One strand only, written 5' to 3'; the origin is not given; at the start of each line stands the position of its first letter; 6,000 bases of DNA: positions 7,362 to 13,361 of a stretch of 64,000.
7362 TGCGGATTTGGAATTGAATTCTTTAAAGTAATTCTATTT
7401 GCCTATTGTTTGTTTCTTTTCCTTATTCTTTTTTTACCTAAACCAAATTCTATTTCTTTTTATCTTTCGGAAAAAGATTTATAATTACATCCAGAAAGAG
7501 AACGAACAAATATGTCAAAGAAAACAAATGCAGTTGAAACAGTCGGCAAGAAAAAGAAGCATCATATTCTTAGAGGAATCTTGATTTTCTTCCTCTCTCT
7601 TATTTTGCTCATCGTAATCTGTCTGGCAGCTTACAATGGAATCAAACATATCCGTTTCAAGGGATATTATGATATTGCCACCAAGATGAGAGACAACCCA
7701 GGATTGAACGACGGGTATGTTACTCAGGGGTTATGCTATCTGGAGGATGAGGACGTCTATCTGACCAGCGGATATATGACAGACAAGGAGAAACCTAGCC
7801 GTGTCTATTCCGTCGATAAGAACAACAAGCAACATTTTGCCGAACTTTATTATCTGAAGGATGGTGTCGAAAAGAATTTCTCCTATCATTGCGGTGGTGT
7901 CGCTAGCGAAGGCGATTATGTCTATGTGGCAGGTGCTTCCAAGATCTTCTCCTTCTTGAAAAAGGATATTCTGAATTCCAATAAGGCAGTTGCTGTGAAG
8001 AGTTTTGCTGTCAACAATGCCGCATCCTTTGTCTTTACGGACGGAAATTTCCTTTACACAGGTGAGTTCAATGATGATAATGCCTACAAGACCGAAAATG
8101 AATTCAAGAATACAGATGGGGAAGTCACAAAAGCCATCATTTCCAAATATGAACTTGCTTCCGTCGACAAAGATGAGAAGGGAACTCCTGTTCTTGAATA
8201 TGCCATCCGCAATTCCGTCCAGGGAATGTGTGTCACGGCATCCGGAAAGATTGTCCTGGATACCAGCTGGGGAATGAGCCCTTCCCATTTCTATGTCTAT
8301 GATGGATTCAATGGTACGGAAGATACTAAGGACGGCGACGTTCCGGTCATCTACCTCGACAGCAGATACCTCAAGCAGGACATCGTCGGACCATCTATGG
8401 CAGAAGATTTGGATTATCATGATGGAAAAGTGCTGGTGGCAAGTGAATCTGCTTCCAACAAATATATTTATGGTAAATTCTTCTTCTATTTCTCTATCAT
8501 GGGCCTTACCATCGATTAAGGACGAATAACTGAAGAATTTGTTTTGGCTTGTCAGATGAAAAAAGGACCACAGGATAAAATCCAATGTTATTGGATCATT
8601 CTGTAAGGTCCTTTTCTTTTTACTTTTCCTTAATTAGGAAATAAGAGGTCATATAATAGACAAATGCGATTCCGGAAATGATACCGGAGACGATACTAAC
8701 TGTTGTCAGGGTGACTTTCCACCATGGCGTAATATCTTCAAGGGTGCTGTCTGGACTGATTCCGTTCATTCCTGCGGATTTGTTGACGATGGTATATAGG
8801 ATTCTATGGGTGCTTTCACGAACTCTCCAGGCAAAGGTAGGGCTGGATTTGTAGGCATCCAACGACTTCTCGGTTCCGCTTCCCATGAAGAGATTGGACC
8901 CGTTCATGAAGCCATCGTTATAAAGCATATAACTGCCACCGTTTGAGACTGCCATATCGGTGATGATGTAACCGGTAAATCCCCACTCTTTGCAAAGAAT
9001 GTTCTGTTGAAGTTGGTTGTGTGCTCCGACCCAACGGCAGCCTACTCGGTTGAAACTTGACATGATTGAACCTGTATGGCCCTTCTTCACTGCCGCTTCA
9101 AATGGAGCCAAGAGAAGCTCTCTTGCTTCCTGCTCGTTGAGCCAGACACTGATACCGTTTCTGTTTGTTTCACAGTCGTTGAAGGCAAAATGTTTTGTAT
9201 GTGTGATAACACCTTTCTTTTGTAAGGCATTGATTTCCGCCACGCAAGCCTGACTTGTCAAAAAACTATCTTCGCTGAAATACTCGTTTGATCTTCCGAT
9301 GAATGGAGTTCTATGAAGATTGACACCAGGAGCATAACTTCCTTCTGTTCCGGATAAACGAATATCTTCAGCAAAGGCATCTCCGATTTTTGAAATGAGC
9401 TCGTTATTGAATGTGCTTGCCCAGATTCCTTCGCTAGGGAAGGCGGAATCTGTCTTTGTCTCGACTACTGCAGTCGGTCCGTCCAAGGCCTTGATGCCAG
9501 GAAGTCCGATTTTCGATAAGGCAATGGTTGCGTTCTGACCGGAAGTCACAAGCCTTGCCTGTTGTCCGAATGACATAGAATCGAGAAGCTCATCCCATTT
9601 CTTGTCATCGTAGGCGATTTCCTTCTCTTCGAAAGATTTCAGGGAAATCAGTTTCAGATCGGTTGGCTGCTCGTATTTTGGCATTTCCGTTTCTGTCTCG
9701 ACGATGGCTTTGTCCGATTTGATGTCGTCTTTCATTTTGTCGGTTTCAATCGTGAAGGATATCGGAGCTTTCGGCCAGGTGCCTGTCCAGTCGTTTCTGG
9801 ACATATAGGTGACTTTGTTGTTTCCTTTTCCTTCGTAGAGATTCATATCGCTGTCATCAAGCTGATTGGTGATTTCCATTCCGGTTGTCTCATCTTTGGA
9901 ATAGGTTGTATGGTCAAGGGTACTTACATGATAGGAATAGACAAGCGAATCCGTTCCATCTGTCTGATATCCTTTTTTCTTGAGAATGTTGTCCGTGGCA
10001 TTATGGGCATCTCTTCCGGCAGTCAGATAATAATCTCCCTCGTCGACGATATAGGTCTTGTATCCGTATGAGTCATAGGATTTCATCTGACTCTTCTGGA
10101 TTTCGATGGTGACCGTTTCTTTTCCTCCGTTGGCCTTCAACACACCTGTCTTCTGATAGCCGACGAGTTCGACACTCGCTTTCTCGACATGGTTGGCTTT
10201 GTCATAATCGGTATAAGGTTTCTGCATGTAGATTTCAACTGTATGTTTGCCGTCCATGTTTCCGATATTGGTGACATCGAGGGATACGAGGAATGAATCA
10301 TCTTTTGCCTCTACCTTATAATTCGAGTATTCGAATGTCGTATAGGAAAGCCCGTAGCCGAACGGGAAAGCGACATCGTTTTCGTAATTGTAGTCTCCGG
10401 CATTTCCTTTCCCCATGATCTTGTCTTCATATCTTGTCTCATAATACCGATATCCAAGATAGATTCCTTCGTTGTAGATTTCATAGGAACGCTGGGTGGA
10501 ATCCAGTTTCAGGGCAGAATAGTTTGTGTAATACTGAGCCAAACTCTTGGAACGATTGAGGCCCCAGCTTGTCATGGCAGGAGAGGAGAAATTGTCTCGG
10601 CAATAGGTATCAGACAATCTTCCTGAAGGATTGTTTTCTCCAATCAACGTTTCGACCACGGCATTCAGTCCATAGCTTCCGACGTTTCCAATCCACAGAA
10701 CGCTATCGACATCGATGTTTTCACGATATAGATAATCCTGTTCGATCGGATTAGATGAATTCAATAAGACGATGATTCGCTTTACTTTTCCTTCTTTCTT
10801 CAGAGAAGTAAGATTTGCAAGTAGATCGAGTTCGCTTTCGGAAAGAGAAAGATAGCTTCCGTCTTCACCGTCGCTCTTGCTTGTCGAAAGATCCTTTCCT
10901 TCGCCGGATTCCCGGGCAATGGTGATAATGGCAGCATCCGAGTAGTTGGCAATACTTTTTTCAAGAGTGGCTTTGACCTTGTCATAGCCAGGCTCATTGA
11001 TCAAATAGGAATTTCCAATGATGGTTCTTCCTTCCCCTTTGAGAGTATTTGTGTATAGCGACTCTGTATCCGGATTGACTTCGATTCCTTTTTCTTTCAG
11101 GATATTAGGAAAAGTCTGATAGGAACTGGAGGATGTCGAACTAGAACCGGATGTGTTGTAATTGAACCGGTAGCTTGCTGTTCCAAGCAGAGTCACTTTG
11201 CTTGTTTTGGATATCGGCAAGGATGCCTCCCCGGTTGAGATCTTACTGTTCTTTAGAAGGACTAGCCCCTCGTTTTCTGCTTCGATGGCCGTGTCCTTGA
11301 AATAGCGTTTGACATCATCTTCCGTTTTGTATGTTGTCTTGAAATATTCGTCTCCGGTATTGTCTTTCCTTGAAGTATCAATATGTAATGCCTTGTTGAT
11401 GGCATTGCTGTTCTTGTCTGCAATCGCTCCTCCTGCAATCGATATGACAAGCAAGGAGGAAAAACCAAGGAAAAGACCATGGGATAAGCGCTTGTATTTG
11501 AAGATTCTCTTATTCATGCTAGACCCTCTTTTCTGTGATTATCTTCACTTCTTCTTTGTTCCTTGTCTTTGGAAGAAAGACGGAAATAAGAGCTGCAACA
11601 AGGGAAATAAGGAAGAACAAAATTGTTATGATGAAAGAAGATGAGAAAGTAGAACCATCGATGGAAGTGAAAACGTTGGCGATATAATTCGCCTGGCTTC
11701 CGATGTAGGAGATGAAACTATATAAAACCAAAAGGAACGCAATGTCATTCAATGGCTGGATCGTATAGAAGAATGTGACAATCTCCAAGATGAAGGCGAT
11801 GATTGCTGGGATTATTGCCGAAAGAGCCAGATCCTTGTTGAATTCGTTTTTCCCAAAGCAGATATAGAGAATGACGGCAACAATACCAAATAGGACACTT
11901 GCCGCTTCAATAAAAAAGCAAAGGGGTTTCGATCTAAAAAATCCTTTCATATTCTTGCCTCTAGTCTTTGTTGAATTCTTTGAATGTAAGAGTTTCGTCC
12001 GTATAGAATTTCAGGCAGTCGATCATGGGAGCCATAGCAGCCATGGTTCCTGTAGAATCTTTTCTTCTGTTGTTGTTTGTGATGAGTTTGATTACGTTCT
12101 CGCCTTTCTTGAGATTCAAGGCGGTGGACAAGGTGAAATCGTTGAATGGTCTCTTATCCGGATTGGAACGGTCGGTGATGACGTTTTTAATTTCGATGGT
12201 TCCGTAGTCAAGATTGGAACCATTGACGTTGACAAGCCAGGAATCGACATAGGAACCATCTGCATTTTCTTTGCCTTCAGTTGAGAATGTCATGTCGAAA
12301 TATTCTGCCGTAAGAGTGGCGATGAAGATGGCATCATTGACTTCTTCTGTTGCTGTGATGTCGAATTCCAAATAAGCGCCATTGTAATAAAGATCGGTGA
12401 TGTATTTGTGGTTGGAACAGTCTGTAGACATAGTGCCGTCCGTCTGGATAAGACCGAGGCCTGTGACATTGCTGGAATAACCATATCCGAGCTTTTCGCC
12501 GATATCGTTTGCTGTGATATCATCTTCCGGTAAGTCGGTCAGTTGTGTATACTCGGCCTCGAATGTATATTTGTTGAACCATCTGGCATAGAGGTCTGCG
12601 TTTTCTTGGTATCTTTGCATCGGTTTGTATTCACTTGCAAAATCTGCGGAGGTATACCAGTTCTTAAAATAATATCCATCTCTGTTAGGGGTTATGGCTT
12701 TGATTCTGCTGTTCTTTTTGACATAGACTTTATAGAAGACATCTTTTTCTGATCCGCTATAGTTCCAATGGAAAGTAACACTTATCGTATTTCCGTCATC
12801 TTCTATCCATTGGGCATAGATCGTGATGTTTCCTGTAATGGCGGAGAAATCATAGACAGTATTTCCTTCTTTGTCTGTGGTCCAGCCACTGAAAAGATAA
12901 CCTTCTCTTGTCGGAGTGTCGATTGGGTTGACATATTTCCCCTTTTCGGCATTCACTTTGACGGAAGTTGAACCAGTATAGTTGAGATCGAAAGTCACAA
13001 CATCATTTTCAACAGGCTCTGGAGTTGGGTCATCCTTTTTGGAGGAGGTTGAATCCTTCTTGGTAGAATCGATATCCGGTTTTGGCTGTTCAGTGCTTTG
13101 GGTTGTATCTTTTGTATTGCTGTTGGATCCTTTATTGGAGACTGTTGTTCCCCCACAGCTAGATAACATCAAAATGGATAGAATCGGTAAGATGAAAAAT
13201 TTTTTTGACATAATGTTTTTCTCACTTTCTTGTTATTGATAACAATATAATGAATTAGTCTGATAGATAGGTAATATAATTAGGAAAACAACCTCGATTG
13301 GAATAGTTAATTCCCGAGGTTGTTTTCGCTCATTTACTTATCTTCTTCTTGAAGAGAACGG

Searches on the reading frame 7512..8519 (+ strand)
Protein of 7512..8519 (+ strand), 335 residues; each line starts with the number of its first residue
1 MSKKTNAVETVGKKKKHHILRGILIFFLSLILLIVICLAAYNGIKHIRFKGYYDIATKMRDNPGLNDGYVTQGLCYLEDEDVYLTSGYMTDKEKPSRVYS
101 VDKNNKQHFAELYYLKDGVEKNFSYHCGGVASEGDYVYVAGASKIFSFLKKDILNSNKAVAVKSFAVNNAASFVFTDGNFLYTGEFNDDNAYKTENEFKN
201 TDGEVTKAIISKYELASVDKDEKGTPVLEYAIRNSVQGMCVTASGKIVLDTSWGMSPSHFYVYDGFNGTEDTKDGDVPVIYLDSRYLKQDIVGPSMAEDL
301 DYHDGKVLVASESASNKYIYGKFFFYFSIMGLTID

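Call 47: search_protein_families(library=pfam, proteins=[window:7512-8519:+], max_evalue=0.0001)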
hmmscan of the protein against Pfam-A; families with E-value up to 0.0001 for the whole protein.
window:7512-8519:+ (335 aa): 0 families

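Call 83: search_protein_families(library=ncbifam, proteins=[window:7512-8519:+], max_evalue=1)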
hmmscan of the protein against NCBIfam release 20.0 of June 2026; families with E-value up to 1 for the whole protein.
window:7512-8519:+ (335 aa): 1 family
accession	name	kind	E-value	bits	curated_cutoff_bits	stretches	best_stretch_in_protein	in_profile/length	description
TIGR00939.1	2a57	subfamily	0.11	11.2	297.5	1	10-57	162-206/439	nucleoside Transporter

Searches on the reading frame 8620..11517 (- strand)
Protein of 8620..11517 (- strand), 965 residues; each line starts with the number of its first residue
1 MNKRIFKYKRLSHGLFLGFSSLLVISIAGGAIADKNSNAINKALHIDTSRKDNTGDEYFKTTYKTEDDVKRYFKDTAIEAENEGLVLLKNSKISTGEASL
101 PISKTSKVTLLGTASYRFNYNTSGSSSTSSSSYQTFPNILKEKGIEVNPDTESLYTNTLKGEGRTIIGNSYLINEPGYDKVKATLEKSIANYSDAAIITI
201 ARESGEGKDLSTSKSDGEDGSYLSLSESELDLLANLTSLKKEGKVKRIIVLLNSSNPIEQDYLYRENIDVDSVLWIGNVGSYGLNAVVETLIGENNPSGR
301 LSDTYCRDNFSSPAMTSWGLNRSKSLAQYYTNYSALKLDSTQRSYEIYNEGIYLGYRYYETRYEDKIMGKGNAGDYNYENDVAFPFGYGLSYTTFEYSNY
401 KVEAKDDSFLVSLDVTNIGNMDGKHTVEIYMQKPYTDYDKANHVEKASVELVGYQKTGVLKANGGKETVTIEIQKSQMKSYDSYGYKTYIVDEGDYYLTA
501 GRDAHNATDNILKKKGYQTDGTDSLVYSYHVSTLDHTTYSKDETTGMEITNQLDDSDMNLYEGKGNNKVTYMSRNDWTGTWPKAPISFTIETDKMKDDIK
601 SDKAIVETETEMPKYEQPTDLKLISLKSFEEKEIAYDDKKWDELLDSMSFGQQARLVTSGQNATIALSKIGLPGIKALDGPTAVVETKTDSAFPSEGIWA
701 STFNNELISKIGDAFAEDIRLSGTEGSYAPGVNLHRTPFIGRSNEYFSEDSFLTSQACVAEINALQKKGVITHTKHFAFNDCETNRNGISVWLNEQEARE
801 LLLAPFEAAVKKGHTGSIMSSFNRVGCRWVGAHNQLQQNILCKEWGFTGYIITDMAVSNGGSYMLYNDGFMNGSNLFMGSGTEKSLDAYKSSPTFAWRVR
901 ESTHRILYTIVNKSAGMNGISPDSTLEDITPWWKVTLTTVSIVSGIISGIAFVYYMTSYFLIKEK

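Call 46: search_protein_families(library=ncbifam, proteins=[window:8620-11517:-], max_evalue=0.01)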
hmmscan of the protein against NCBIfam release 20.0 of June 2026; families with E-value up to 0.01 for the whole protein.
window:8620-11517:- (965 aa): 7 families
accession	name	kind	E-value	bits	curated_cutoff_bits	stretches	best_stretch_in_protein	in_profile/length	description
NF041610.1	alph_arabinopyran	equivalog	1.1e-62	212.4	1300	3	682-856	50-224/738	exo-alpha-(1->6)-L-arabinopyranosidase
NF052330.1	BetGlucosiCelf0468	equivalog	2.8e-55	187.9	1300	2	644-856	2-224/817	beta-d-glucosidase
NF052329.1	XyloArabinsidase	equivalog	1.3e-44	152.4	1050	2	653-855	72-274/750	beta-xylosidase/alpha-l-arabinosidase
NF011678.0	PRK15098.1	equivalog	1.3e-40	139.6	666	3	603-855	36-288/765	beta-glucosidase BglX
NF041776.1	xylosidase_Xyl3A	equivalog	6e-38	130.3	1250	3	375-506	712-838/846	xylan 1,4-beta-xylosidase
NF041579.1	betaxyl_Flavo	equivalog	2e-35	122.2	1350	2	629-855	28-257/716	beta-xylosidase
NF052331.1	Bet13-16Glucosase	equivalog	2e-32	112.2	1330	3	673-855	76-264/750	exo-beta-d-1,3/1,6-glucosidase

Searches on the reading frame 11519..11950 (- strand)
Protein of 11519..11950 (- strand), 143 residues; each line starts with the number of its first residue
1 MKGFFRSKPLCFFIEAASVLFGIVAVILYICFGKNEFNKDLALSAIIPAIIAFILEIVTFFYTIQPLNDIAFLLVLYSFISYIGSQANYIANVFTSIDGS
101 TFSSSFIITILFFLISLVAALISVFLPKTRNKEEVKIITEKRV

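Call 46: search_protein_families(library=ncbifam, proteins=[window:11519-11950:-], max_evalue=0.01)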
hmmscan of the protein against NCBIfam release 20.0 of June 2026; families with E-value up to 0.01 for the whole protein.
window:11519-11950:- (143 aa): 0 families

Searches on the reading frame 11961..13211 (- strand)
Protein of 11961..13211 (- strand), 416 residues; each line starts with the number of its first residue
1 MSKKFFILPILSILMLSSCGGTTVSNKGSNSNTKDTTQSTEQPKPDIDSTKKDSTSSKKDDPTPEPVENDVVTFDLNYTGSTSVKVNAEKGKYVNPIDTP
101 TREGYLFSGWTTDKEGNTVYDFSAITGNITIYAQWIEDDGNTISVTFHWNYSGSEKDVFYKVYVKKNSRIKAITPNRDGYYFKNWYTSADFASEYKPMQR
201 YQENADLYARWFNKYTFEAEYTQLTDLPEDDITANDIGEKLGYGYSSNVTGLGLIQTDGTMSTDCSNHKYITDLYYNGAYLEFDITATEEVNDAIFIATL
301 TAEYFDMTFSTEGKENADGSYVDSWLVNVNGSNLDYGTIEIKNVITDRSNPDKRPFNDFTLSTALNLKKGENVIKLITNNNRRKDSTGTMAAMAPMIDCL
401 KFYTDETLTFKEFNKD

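Call 4: search_protein_families(library=pfam, proteins=[window:11961-13211:-], max_evalue=0.01)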
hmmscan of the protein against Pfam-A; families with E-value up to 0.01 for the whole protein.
window:11961-13211:- (416 aa): 2 families
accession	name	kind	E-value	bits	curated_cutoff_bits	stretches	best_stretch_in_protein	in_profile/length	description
PF09479.16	Flg_new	-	6.4e-20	71.5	27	2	72-134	3-65/65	Listeria-Bacteroides repeat domain (List_Bact_rpt)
PF18998.6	Flg_new_2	-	0.00018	21.9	23.6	0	79-135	10-69/73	Divergent InlB B-repeat domain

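Call 46: search_protein_families(library=ncbifam, proteins=[window:11961-13211:-], max_evalue=0.01)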
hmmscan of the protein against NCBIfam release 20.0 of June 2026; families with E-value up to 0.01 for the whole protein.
window:11961-13211:- (416 aa): 4 families
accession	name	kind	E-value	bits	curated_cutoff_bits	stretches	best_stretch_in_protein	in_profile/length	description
TIGR02543.1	List_Bact_rpt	repeat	7.6e-12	45.4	20.95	2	100-135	1-40/44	TIGR02543 family repeat protein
NF033188.1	internalin_H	exception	4.9e-07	28.8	1050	1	71-210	346-479/548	InlH/InlC2 family class 1 internalin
NF058647.1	lipo_LytA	equivalog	0.0014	18.8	110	1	3-41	2-40/107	acidic lipoprotein LytA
NF042930.1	EF0163_fam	equivalog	0.0032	17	65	0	5-62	2-60/165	EF0163 family protein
